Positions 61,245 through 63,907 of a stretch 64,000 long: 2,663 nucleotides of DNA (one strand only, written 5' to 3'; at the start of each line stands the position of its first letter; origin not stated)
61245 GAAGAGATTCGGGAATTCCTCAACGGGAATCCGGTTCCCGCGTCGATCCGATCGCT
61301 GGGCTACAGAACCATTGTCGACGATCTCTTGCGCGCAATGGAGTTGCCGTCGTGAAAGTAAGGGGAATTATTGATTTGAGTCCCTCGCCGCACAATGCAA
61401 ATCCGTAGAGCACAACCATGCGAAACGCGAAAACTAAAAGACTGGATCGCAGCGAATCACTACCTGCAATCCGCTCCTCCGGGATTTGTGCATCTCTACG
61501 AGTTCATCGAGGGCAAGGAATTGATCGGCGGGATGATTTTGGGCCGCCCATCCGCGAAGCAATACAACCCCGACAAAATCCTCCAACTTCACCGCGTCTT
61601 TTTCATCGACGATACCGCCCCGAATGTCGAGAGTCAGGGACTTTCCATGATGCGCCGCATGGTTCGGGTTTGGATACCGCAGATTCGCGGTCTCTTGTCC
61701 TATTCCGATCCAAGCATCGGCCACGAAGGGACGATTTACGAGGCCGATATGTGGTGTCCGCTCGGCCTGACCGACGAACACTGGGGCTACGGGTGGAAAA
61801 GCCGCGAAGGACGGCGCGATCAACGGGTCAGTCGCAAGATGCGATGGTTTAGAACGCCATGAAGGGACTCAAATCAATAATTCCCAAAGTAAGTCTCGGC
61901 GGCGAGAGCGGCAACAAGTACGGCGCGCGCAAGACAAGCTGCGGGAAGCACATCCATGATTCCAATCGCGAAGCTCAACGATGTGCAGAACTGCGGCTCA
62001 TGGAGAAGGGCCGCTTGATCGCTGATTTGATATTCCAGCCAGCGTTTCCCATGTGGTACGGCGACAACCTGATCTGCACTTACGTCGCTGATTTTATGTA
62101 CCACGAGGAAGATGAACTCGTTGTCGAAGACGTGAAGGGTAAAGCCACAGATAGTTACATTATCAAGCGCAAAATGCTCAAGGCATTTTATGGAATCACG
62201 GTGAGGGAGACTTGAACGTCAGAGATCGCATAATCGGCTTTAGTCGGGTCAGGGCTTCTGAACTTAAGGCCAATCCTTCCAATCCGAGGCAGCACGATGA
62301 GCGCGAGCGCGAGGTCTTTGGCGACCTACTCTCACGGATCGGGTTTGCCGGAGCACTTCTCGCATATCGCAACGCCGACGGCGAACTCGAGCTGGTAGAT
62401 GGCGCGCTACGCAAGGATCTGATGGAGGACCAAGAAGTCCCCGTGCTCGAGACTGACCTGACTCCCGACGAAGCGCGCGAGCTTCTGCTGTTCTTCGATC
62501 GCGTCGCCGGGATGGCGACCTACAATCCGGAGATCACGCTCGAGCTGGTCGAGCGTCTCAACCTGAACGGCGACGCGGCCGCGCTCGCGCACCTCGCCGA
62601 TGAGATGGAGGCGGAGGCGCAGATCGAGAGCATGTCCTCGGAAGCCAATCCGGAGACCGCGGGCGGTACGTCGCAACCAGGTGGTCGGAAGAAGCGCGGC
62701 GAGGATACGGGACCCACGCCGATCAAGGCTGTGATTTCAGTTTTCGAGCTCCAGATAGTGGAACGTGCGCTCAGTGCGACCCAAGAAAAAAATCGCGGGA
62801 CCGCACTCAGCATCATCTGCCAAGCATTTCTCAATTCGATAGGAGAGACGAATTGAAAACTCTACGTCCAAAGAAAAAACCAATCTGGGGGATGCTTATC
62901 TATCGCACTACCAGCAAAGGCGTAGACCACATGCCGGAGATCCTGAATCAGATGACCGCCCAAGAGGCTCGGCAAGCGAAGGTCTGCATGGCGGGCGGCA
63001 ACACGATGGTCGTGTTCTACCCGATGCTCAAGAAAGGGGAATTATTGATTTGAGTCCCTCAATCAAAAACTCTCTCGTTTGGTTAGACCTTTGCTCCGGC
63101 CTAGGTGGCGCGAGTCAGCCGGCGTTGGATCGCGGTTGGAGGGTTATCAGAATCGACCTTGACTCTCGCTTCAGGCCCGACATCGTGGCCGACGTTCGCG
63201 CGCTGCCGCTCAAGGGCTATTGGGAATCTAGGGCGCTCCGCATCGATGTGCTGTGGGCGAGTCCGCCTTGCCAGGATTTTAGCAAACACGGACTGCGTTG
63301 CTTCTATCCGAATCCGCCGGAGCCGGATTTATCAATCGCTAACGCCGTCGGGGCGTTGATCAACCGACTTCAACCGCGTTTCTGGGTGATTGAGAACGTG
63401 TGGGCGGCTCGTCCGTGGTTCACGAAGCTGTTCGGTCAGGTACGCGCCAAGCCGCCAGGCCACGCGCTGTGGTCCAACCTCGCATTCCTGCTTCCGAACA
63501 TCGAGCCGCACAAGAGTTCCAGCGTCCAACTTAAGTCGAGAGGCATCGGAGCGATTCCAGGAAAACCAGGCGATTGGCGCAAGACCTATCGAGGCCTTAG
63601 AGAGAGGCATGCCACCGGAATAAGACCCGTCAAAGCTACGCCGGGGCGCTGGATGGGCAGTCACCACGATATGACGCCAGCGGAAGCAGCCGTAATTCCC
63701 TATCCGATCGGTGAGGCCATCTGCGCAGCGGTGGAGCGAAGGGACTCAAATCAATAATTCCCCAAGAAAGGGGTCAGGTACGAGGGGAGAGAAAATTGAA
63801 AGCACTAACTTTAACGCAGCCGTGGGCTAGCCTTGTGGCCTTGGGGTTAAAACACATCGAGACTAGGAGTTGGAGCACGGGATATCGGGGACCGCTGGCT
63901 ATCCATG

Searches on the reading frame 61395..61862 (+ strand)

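Call 105: search_protein_families(library=pfam, proteins=[window:61395-61862:+], max_evalue=0.01)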
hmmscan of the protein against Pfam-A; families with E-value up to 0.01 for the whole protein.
window:61395-61862:+ (155 aa): 1 family
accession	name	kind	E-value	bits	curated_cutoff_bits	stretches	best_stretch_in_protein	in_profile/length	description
PF25680.1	Mom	-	7.9e-16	58.8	27.1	1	8-130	6-136/202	Mom protein family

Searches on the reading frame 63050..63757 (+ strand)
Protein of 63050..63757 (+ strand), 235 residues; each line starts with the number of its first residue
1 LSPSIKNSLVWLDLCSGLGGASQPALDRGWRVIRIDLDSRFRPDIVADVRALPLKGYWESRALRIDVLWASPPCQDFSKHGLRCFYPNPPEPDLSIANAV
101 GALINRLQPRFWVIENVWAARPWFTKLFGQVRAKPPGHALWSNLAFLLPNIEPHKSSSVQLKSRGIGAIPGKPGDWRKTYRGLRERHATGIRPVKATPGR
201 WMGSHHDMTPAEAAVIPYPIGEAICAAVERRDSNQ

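Call 105: search_protein_families(library=pfam, proteins=[window:63050-63757:+], max_evalue=0.01)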
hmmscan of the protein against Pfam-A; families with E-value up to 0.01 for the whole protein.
window:63050-63757:+ (235 aa): 1 family
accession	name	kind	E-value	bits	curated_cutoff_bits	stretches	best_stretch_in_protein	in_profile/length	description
PF00145.23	DNA_methylase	-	4.2e-06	26.9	22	1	64-117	61-111/324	C-5 cytosine-specific DNA methylase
